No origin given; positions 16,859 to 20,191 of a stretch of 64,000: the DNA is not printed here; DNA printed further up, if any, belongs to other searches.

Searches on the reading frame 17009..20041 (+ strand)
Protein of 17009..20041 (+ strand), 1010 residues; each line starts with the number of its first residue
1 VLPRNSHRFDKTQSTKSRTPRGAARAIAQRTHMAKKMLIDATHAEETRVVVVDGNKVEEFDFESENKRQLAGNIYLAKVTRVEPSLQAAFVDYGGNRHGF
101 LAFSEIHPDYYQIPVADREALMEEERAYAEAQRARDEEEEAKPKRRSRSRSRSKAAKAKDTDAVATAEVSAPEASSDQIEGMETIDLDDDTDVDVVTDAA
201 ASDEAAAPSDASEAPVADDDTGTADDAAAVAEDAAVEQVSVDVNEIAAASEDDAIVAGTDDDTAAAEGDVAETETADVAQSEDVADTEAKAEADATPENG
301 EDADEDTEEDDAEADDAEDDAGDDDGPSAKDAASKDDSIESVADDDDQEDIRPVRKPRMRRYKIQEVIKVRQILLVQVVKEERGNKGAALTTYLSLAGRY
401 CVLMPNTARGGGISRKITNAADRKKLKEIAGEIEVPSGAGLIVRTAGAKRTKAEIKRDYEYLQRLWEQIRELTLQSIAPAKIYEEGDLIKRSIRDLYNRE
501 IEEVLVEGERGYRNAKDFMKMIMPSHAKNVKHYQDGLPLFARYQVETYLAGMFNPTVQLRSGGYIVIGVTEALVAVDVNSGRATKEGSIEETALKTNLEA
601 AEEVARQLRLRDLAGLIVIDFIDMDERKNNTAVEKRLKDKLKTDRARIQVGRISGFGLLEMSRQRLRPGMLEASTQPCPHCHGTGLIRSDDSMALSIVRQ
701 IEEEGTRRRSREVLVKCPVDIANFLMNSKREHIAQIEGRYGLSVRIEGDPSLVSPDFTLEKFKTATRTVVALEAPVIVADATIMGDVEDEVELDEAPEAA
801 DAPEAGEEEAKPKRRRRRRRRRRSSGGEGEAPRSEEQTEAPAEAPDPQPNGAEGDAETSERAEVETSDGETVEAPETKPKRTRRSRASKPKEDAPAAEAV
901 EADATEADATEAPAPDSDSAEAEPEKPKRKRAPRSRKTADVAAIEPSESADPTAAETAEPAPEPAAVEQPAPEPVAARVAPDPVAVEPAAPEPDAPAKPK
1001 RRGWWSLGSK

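Call 75: search_protein_families(library=pfam, proteins=[window:17009-20041:+], max_evalue=0.0001)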
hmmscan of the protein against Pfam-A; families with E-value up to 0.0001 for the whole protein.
window:17009-20041:+ (1010 aa): 3 families
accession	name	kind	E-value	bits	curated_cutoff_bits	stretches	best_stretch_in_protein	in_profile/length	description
PF10150.14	RNase_E_G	-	8.5e-100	334.1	25.5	1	395-665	1-269/270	Ribonuclease E/G family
PF20833.2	RNase_E_G_Thio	-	6.5e-31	106.7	26.8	1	677-761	1-85/86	RNase E/G, Thioredoxin-like domain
PF00575.29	S1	-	3e-05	24.7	22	0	71-112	4-43/74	S1 RNA binding domain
